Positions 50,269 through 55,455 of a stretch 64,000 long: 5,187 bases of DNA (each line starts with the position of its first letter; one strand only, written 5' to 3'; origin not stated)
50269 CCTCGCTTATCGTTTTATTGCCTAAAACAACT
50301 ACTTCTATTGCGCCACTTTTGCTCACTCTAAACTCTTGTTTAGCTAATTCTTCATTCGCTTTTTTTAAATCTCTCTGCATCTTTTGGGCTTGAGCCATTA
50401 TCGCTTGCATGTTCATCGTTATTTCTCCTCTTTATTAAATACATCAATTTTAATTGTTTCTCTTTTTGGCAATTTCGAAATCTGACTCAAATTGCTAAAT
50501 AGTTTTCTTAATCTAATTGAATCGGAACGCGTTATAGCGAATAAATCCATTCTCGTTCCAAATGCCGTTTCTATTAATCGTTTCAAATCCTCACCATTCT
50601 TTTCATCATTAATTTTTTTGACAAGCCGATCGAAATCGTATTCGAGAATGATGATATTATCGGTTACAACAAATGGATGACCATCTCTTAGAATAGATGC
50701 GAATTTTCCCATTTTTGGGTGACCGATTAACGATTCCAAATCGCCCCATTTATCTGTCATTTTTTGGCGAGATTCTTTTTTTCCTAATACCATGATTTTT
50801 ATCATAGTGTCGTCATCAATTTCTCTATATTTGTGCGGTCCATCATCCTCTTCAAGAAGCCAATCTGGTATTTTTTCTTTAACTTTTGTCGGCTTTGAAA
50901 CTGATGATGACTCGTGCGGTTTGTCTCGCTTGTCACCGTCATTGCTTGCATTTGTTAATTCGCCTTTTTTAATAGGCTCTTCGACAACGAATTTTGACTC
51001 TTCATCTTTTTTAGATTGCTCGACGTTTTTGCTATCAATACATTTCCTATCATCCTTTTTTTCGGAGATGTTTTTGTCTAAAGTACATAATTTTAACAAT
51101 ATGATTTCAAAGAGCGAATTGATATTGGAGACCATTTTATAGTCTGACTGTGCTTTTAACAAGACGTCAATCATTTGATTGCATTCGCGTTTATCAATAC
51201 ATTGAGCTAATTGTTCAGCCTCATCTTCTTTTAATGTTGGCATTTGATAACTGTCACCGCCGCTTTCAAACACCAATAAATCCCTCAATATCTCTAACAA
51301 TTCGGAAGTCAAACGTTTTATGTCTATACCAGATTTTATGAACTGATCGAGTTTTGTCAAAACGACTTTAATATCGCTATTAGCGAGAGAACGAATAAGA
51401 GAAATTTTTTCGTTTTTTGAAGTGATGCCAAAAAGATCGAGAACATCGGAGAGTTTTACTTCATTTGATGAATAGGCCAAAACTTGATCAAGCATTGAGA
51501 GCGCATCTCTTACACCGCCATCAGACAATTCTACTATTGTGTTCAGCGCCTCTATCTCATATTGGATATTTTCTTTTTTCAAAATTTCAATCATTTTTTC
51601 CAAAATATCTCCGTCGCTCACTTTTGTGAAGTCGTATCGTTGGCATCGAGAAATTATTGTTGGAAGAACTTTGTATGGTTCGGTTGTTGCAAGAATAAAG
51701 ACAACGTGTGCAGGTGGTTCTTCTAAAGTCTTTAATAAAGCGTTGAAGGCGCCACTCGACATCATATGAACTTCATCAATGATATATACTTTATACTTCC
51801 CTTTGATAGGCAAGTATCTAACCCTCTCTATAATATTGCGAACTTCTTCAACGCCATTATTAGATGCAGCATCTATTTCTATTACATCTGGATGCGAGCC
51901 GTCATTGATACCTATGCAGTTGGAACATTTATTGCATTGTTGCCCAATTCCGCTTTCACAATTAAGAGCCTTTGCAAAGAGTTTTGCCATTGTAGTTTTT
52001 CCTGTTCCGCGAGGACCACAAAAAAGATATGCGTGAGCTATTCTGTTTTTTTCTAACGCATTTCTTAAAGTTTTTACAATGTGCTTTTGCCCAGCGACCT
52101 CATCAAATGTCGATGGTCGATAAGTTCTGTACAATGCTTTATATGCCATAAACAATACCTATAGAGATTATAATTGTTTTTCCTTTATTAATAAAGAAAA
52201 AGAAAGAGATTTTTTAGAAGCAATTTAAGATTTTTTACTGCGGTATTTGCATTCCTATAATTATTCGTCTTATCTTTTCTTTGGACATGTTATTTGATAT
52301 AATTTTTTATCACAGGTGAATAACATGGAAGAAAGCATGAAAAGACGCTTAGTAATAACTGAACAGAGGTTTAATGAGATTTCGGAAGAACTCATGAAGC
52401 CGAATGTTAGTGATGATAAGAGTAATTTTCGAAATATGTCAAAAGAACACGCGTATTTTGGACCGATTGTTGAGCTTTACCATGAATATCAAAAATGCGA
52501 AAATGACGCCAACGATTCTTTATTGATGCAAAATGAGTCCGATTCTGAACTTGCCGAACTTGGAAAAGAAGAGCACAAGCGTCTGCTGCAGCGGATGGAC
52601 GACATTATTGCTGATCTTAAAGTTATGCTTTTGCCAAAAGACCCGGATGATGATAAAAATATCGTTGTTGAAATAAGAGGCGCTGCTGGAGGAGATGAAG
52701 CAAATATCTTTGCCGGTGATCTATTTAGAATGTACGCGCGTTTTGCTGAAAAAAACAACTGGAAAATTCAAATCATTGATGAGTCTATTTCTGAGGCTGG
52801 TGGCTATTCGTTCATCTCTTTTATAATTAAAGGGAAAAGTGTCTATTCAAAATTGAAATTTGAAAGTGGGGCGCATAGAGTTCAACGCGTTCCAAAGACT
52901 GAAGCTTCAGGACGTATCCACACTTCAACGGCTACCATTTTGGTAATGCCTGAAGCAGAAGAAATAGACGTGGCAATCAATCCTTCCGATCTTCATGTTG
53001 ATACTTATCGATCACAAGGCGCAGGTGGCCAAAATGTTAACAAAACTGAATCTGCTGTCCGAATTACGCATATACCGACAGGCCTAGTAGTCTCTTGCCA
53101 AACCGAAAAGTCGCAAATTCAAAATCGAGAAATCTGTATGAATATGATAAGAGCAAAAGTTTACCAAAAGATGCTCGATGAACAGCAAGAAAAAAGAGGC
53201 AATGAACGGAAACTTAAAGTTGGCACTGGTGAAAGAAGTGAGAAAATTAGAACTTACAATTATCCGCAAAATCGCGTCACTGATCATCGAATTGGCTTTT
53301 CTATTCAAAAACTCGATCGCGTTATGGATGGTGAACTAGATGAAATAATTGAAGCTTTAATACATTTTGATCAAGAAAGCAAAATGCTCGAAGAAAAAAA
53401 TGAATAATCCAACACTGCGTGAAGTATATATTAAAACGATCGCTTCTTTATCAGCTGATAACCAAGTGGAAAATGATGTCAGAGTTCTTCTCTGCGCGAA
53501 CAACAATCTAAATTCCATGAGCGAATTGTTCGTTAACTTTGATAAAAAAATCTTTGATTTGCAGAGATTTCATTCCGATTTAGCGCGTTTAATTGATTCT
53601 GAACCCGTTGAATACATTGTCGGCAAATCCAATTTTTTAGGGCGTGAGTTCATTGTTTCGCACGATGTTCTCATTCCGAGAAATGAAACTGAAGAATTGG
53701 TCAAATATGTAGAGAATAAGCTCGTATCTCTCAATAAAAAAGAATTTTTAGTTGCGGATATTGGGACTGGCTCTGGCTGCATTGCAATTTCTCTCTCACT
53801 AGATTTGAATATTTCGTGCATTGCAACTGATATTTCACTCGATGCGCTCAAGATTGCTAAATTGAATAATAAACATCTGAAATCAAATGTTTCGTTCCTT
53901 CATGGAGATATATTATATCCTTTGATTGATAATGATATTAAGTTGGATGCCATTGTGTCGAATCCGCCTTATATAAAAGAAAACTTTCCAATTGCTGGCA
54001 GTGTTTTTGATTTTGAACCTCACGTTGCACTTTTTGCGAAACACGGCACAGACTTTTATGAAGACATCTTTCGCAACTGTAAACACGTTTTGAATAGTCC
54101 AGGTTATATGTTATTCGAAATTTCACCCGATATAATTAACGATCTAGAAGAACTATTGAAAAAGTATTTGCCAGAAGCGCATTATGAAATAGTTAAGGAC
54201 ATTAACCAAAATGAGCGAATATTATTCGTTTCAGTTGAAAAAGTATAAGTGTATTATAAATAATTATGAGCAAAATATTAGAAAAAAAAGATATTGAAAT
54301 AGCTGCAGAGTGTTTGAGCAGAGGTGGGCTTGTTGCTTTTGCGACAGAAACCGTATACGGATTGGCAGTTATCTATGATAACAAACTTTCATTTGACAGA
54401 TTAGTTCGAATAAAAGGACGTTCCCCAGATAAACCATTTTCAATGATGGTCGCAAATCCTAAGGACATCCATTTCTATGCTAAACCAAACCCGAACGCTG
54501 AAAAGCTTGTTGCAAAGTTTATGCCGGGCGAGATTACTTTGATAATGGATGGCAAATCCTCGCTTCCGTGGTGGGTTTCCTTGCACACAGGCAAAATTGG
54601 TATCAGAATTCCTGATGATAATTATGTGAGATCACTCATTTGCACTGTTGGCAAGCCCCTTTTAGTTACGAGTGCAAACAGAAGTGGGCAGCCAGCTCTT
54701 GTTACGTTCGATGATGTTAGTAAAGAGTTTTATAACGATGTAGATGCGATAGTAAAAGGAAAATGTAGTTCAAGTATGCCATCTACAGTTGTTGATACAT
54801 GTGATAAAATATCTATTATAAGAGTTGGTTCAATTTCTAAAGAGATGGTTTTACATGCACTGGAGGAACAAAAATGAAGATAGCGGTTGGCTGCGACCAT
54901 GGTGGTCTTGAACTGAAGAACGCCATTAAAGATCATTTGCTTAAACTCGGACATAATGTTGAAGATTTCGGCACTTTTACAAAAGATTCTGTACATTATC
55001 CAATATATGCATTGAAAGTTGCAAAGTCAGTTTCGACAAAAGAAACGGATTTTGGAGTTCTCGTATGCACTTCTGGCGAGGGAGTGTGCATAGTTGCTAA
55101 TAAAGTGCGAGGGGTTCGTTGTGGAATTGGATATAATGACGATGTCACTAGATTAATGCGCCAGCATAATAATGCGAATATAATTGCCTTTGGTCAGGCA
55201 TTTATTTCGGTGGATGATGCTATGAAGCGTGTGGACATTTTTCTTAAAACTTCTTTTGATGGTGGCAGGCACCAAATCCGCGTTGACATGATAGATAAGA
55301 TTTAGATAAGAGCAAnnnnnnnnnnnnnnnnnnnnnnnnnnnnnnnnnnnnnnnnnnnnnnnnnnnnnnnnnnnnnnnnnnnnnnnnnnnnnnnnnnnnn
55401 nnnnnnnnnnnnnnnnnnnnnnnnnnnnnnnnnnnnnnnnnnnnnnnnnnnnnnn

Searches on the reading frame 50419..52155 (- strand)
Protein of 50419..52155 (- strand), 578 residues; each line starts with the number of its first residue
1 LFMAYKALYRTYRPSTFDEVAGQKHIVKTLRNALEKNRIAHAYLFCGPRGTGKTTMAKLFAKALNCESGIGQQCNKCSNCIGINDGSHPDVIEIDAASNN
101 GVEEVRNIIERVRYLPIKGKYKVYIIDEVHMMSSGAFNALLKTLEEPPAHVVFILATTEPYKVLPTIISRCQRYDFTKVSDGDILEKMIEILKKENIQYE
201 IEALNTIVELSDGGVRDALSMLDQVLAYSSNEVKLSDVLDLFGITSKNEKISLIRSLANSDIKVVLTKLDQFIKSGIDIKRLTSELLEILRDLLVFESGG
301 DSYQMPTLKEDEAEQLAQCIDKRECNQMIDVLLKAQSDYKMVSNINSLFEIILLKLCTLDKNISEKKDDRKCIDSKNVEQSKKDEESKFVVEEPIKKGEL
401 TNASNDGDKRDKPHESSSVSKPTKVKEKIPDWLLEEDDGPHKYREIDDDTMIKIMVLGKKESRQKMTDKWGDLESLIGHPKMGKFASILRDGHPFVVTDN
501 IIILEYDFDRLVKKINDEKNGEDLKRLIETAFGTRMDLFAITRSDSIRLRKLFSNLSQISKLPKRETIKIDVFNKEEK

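Call 57: search_protein_families(library=pfam, proteins=[window:50419-52155:-], max_evalue=0.00001)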
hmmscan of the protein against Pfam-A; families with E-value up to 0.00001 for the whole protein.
window:50419-52155:- (578 aa): 8 families
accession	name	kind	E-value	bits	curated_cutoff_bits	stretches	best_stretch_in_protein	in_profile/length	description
PF13177.12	DNA_pol3_delta2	-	8.5e-51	172.6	27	1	22-179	1-160/161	DNA polymerase III, delta subunit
PF12169.13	DNA_pol3_gamma3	-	1.2e-15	57.9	24.4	1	233-364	1-135/143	DNA polymerase III subunits gamma and tau domain III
PF00004.35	AAA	-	1.8e-13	51.5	21.2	1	44-173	2-125/131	ATPase family associated with various cellular activities (AAA)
PF22608.2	DNAX_ATPase_lid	-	4e-13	49.4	27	1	184-230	2-48/49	DNA polymerase III clamp loader subunit, ATPase lid domain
PF13401.12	AAA_22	-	9.2e-08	32.9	27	0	43-158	8-123/130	AAA domain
PF05496.18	RuvB_N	-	1.8e-06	28.2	27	0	13-67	2-60/159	Holliday junction DNA helicase RuvB P-loop domain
PF07728.20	AAA_5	-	2e-06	28.3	22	0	44-149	3-95/139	AAA domain (dynein-related subfamily)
PF13604.12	AAA_30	-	7e-06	26.3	27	0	43-154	21-122/191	AAA domain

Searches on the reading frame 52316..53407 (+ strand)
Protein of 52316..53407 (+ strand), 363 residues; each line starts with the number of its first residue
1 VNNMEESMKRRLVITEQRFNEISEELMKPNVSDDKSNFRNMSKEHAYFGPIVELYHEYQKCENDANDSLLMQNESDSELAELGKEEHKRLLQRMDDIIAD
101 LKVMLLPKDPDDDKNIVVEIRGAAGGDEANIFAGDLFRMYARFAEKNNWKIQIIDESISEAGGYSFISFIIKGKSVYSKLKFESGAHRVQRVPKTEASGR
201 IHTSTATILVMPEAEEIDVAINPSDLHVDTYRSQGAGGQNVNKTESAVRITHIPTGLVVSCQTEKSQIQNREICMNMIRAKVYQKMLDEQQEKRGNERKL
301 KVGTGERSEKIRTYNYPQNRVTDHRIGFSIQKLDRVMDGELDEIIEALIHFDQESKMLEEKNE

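Call 57: search_protein_families(library=pfam, proteins=[window:52316-53407:+], max_evalue=0.00001)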
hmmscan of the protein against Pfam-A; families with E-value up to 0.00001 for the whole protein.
window:52316-53407:+ (363 aa): 2 families
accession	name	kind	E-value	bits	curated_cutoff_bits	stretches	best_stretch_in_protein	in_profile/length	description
PF03462.23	PCRF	-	2.5e-69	233.4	24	1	16-208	2-194/194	PCRF domain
PF00472.26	RF-1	-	3.3e-43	146.8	35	1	215-325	1-116/116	RF-1 domain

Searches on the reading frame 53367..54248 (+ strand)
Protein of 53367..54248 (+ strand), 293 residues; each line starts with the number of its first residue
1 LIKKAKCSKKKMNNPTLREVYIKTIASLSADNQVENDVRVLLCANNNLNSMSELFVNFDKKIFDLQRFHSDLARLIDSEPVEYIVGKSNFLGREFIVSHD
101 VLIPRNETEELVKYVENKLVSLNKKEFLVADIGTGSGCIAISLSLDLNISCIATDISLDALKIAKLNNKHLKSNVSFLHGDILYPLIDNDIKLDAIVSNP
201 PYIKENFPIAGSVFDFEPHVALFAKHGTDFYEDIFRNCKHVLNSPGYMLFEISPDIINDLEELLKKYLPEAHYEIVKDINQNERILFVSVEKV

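Call 58: search_protein_families(library=pfam, proteins=[window:53367-54248:+], max_evalue=0.00001)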
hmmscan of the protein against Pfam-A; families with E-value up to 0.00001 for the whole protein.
window:53367-54248:+ (293 aa): 3 families
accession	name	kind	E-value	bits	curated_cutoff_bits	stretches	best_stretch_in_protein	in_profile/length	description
PF05175.20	MTS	-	6.3e-10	39.4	23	1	123-204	28-110/170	Methyltransferase small domain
PF13649.12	Methyltransf_25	-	1.6e-07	32.4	27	1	129-198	1-70/97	Methyltransferase domain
PF13847.12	Methyltransf_31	-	1.5e-06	28.4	27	1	129-251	7-110/145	Methyltransferase domain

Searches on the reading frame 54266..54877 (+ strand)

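Call 58: search_protein_families(library=pfam, proteins=[window:54266-54877:+], max_evalue=0.00001)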
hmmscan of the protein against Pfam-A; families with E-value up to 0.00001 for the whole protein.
window:54266-54877:+ (203 aa): 1 family
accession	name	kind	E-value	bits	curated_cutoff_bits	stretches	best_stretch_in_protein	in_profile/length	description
PF01300.24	Sua5_yciO_yrdC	-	1.2e-48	165.4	25.1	1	16-188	2-178/178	Telomere recombination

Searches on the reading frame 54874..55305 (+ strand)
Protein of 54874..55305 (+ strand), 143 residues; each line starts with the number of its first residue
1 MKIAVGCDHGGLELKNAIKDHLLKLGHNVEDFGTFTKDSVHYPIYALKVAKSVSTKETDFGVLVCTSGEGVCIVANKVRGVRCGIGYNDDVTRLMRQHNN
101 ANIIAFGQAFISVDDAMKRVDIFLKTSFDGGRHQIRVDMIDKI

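Call 58: search_protein_families(library=pfam, proteins=[window:54874-55305:+], max_evalue=0.00001)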
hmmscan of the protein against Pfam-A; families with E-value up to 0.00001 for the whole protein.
window:54874-55305:+ (143 aa): 1 family
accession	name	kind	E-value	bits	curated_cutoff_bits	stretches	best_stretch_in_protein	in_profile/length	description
PF02502.23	LacAB_rpiB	-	2.1e-50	170.7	24.7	1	3-140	1-138/138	Ribose/Galactose Isomerase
